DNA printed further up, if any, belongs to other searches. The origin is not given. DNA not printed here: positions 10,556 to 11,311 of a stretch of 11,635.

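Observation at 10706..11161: Candidate second encapsulin cargo: His/Glu-rich helical protein with a DLGI-containing C-terminal tail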

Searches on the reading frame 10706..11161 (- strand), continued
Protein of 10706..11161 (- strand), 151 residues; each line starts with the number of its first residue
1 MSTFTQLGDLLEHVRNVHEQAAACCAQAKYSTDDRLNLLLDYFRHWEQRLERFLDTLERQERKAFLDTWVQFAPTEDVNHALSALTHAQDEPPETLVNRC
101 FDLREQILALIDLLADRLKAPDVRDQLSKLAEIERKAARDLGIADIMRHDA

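Call 41: find_homologous_proteins(query=A3, max_evalue=0.00001)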
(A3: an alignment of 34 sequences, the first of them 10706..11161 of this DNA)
Query A3 (34 sequences) (151 aa, profile of the alignment): 17 proteins with E <= 0.00001 among 4028 candidates.
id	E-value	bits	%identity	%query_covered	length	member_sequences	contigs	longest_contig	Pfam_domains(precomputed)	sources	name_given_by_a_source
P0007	2.0e-58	215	48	99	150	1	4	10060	-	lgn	-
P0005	3.5e-58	214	50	99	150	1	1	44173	-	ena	-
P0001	4.2e-58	213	100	100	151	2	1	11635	-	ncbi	ncbi:MAG: hypothetical protein ACQESR_14410 [Planctomycetota bacterium]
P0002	1.2e-57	212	85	100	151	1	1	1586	-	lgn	-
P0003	7.9e-57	209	77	100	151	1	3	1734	-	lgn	-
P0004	1.7e-55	205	65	99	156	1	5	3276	-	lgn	-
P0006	1.2e-54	202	52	99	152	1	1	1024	-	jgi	-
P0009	2.3e-54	201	45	97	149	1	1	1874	-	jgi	jgi:hypothetical protein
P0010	7.9e-52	193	53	99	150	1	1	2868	-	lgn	-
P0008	2.1e-48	182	50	80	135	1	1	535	-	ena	-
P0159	2.5e-46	175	26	99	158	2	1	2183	-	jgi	-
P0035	1.2e-45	173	26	99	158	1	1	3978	-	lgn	-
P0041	2.0e-38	150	26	98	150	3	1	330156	-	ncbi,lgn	-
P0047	9.2e-38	147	27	97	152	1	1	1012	-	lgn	-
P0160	6.1e-35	138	28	97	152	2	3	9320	-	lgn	-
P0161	2.1e-34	137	28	98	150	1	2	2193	-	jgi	jgi:hypothetical protein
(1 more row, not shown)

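Call 42: find_encoding_contigs(protein=P0041, flank=10000, max_places=2)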
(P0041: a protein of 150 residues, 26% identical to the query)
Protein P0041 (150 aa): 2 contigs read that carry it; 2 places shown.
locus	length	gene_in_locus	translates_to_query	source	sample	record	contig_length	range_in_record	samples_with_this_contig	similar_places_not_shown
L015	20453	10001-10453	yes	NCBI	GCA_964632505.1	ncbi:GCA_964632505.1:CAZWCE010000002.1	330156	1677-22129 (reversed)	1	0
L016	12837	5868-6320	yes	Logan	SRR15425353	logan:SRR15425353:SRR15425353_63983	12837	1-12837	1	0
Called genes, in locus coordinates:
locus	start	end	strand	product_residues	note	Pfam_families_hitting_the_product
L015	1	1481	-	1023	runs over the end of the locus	PF00754:F5_F8_type_C, PF26549:Tricorn_N (faint), PF18582:HZS_alpha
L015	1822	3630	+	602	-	PF03600:CitMHS, PF02080:TrkA_C, PF00939:Na_sulph_symp, PF06808:DctM (weak), PF03600:CitMHS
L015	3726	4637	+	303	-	PF01507:PAPS_reduct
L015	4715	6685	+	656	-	PF00009:GTP_EFTU, PF01926:MMR_HSR1 (faint), PF22594:GTP-eEF1A_C, PF01583:APS_kinase, PF13238:AAA_18 (weak), PF13671:AAA_33 (weak)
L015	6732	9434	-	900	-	PF14559:TPR_19 (faint), PF04932:Wzy_C, PF13428:TPR_14 (faint), PF23914:TPR_CcmH_CycH (faint)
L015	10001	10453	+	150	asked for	-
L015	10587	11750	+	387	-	PF18845:baeRF_family3, PF18848:baeRF_family6, PF18849:baeRF_family7, PF18851:baeRF_family8, PF18855:baeRF_family11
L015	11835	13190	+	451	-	PF07992:Pyr_redox_2, PF13738:Pyr_redox_3 (weak), PF00070:Pyr_redox, PF02852:Pyr_redox_dim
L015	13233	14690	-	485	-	PF00072:Response_reg, PF00158:Sigma54_activat, PF14532:Sigma54_activ_2, PF25601:AAA_lid_14, PF02954:HTH_8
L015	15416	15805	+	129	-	PF11964:SpoIIAA-like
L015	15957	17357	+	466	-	-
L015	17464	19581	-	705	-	PF07478:Dala_Dala_lig_C, PF03576:Peptidase_S58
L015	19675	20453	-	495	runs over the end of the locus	PF00884:Sulfatase, PF01663:Phosphodiest, PF16347:SGSH_C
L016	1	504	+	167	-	?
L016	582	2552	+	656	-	PF00009:GTP_EFTU, PF01926:MMR_HSR1 (faint), PF22594:GTP-eEF1A_C, PF01583:APS_kinase, PF13238:AAA_18 (weak), PF13671:AAA_33 (weak)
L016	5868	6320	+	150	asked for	-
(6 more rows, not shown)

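Call 43: find_encoding_contigs(protein=P0160, flank=10000, max_places=2)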
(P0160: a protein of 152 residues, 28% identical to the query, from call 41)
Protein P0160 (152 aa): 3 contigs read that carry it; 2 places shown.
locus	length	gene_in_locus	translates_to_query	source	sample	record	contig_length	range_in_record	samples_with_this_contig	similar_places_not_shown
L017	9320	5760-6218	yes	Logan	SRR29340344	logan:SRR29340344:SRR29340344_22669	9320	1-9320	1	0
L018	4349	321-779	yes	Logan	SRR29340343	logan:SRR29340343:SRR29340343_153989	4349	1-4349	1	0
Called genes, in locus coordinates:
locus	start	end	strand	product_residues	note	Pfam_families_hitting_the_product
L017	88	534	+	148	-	PF04143:Sulf_transp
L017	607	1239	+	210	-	PF20398:DUF6691, PF04143:Sulf_transp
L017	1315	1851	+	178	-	PF04026:SpoVG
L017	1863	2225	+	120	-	PF22277:EncFtn-like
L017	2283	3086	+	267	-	PF04454:Linocin_M18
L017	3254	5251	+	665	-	PF00456:Transketolase_N, PF00676:E1_dh, PF09364:XFP_N (weak), PF02779:Transket_pyr, PF02780:Transketolase_C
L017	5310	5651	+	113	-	PF00581:Rhodanese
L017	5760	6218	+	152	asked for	-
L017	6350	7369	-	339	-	PF00389:2-Hacid_dh, PF02826:2-Hacid_dh_C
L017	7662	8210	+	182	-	PF01965:DJ-1_PfpI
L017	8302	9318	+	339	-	?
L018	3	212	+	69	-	?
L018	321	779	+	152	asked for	-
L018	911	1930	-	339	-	PF00389:2-Hacid_dh, PF02826:2-Hacid_dh_C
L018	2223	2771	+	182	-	PF01965:DJ-1_PfpI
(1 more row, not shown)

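Call 44: find_encoding_contigs(protein=P0010, flank=10000, max_places=2)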
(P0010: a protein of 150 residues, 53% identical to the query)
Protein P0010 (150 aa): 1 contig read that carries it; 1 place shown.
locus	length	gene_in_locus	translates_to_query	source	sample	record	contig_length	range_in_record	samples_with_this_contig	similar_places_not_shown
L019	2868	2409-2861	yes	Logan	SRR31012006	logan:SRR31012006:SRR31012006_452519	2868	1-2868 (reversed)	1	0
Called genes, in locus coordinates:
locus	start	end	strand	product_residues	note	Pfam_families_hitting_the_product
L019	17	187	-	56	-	-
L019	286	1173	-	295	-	-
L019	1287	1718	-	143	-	-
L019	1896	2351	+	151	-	PF00582:Usp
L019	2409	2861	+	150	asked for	-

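Call 51: find_homologous_proteins(query=A2, max_evalue=1e-8)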
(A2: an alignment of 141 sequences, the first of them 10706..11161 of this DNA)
Query A2 (141 sequences) (151 aa, profile of the alignment): 14 proteins with E <= 1e-8 among 3041 candidates.
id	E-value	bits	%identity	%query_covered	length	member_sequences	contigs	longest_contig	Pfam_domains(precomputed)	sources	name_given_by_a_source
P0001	6.3e-47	177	100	100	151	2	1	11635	-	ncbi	ncbi:MAG: hypothetical protein ACQESR_14410 [Planctomycetota bacterium]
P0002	1.8e-45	172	85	100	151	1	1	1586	-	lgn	-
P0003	1.3e-44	170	77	100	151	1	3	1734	-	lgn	-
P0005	1.5e-43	166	50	99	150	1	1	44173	-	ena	-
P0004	2.0e-43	166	65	99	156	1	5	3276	-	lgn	-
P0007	7.3e-43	164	48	99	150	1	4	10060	-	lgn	-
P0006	6.7e-41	158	52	99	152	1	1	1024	-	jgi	-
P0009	1.9e-40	156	45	97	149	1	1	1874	-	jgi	jgi:hypothetical protein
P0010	3.6e-39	152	53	99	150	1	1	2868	-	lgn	-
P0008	9.4e-36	141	50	80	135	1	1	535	-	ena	-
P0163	5.2e-34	135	28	47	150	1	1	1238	-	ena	-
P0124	3.5e-33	133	21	90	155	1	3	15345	-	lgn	-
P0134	8.6e-31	125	21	95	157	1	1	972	-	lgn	-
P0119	2.1e-29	120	21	91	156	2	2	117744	-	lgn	-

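Call 52: find_encoding_contigs(protein=P0119, flank=10000, max_places=2)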
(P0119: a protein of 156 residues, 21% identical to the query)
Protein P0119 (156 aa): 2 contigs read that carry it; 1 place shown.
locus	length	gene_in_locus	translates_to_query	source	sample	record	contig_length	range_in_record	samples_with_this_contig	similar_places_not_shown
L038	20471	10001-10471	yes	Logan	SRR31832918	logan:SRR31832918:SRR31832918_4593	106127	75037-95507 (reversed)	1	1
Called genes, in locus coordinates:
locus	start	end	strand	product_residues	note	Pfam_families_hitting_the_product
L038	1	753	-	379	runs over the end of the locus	PF02771:Acyl-CoA_dh_N, PF00441:Acyl-CoA_dh_1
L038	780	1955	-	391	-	PF02771:Acyl-CoA_dh_N, PF02770:Acyl-CoA_dh_M, PF00441:Acyl-CoA_dh_1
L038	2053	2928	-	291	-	PF00106:adh_short, PF01370:Epimerase (weak), PF08659:KR (weak), PF13561:adh_short_C2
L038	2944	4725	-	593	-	PF00890:FAD_binding_2, PF01266:DAO, PF12831:FAD_oxidored (weak)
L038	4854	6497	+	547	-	PF00501:AMP-binding, PF13193:AMP-binding_C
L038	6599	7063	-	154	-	PF16242:Pyrid_ox_like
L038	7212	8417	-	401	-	PF01594:AI-2E_transport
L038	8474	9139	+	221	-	PF05239:PRC (faint)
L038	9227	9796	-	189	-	-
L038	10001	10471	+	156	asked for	-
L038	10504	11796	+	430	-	PF00108:Thiolase_N, PF02803:Thiolase_C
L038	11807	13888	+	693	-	PF00378:ECH_1, PF16113:ECH_2, PF02737:3HCDH_N, PF00725:3HCDH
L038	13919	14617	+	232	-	PF00857:Isochorismatase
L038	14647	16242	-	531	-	PF02652:Lactate_perm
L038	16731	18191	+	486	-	PF00027:cNMP_binding, PF00389:2-Hacid_dh, PF02826:2-Hacid_dh_C, PF03446:NAD_binding_2 (weak)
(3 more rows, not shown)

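Call 53: find_encoding_contigs(protein=P0124, flank=10000, max_places=2)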
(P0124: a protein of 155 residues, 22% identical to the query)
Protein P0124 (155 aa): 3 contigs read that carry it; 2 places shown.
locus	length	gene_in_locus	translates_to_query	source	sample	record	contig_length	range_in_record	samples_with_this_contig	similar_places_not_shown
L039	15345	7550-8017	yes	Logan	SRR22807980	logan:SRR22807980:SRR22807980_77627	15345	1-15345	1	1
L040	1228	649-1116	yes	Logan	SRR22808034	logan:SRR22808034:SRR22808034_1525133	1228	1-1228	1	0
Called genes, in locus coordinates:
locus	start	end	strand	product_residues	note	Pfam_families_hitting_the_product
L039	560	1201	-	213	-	PF00081:Sod_Fe_N, PF02777:Sod_Fe_C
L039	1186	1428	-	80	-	-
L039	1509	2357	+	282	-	PF08240:ADH_N, PF00107:ADH_zinc_N, PF13602:ADH_zinc_N_2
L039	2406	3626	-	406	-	PF00999:Na_H_Exchanger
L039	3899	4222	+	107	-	PF00582:Usp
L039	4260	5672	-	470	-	PF00072:Response_reg, PF00158:Sigma54_activat, PF14532:Sigma54_activ_2, PF00004:AAA (faint), PF07724:AAA_2 (weak), PF07728:AAA_5 (weak), PF25601:AAA_lid_14, PF02954:HTH_8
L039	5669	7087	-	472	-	PF00512:HisKA, PF02518:HATPase_c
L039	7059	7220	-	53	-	-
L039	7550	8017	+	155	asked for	-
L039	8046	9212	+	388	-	PF18845:baeRF_family3, PF18848:baeRF_family6, PF18849:baeRF_family7, PF18851:baeRF_family8, PF18855:baeRF_family11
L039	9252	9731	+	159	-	PF00210:Ferritin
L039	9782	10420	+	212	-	-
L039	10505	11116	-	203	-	-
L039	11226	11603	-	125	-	-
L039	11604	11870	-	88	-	-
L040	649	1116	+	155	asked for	-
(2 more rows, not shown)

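Call 66: search_protein_families(library=pfam, proteins=[L013:5508-5885:+, L013:3043-3498:+, L013:3691-4596:+, L015:15957-17357:+, L001:10540-11025:+, P0119, P0124, P0160, P0041], max_evalue=0.01)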
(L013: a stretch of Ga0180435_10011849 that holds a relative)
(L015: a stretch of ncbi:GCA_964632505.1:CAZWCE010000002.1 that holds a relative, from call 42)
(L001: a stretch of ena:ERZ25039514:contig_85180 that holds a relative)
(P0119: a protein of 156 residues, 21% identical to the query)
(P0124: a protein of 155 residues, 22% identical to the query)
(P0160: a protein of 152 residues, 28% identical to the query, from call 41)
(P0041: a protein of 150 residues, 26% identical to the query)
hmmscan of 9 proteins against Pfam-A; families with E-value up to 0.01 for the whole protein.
L013:5508-5885:+ (125 aa): 1 family
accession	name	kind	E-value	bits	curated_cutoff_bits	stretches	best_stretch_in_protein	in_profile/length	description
PF11964.13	SpoIIAA-like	-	6.4e-35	120.5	25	1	18-123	1-106/106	SpoIIAA-like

L013:3043-3498:+ (151 aa): 1 family
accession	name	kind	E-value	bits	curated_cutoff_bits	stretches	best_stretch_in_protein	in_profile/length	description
PF00582.32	Usp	-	9.5e-40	136.8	24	1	5-142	3-141/141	Universal stress protein family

L013:3691-4596:+ (301 aa): 2 families
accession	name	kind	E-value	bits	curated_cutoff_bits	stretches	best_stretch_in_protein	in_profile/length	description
PF01545.26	Cation_efflux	-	7e-48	163.5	26.6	1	24-213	3-198/198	Cation efflux family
PF16916.11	ZT_dimer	-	4.6e-12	46.2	26.7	1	217-292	1-78/78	Dimerisation domain of Zinc Transporter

L015:15957-17357:+ (466 aa): 1 family
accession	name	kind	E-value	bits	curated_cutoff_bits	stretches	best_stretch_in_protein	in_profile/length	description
PF00034.26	Cytochrom_C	-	0.0053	18.5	21.3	0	364-464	4-87/90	Cytochrome c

L001:10540-11025:+ (161 aa): 0 families

P0119 (156 aa): 2 families
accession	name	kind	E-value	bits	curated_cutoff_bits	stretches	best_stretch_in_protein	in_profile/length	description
PF04466.19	Terminase_3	-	0.0021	18.1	23.2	1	19-80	98-159/201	Phage terminase large subunit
PF05916.17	Sld5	-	0.0076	16.9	22.3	0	17-60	33-69/102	GINS complex protein helical bundle domain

P0124 (155 aa): 2 families
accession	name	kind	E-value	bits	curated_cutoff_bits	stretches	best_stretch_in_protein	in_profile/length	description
PF05769.16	SIKE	-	0.002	18.5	24.3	1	36-72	82-118/180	SIKE family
PF03127.19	GAT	-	0.0065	17.1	31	0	15-71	6-59/77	GAT domain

P0160 (152 aa): 0 families

P0041 (150 aa): 0 families

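Call 67: find_encoding_contigs(protein=P0035, flank=10000, max_places=2)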
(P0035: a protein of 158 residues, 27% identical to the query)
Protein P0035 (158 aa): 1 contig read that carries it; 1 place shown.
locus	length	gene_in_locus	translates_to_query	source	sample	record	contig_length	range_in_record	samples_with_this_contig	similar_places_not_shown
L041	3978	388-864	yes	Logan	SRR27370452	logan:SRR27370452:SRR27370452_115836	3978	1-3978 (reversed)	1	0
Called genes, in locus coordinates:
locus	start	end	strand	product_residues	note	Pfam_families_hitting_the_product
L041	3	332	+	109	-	?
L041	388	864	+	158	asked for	-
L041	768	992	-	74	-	-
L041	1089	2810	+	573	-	PF14716:HHH_8, PF00633:HHH (faint), PF14520:HHH_5, PF14792:DNA_pol_B_palm, PF14791:DNA_pol_B_thumb, PF02811:PHP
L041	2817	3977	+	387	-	?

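Call 68: find_encoding_contigs(protein=P0161, flank=10000, max_places=2)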
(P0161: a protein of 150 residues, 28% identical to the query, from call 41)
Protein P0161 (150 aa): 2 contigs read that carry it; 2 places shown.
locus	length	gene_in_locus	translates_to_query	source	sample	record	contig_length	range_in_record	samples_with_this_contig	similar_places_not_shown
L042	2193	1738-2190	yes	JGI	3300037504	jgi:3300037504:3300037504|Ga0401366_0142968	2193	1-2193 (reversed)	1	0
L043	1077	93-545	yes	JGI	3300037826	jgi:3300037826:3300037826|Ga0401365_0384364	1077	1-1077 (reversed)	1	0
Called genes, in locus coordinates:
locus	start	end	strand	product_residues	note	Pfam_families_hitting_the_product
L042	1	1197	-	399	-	?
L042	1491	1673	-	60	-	-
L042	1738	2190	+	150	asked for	-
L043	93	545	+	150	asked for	-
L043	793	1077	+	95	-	?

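Call 69: search_protein_families(library=pfam, proteins=[L041:3-332:+, L041:2817-3977:+, L043:793-1077:+, L019:1896-2351:+, L004:1-321:+, L012:966-1151:+], max_evalue=0.01)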
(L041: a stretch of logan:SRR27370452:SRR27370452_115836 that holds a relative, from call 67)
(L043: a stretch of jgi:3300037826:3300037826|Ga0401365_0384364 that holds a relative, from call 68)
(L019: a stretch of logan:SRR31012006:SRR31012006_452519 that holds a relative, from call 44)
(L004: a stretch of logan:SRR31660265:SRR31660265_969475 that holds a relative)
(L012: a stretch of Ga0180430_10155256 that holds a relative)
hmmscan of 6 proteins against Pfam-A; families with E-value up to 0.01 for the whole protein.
L041:3-332:+ (109 aa): 0 families

L041:2817-3977:+ (387 aa): 3 families
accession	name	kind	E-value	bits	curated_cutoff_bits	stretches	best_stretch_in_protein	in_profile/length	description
PF01653.23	DNA_ligase_aden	-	4.4e-82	275.8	27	1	90-337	3-252/253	NAD-dependent DNA ligase adenylation domain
PF03120.22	DNA_ligase_OB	-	3.1e-17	62.7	32.9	1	342-387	2-47/79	NAD-dependent DNA ligase OB-fold domain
PF22745.1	Nlig-Ia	-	7.3e-08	33.4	27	1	29-73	6-50/92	DNA ligase-like, N-terminal NAD+-binding domain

L043:793-1077:+ (95 aa): 0 families

L019:1896-2351:+ (151 aa): 1 family
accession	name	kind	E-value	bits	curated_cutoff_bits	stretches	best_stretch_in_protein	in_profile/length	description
PF00582.32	Usp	-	2.5e-41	142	24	1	5-142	3-141/141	Universal stress protein family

L004:1-321:+ (106 aa): 1 family
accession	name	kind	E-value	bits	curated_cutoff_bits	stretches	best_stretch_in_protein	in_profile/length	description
PF13088.12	BNR_2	-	3.7e-10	40.1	31.4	1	11-71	215-275/277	BNR repeat-like domain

L012:966-1151:+ (61 aa): 0 families
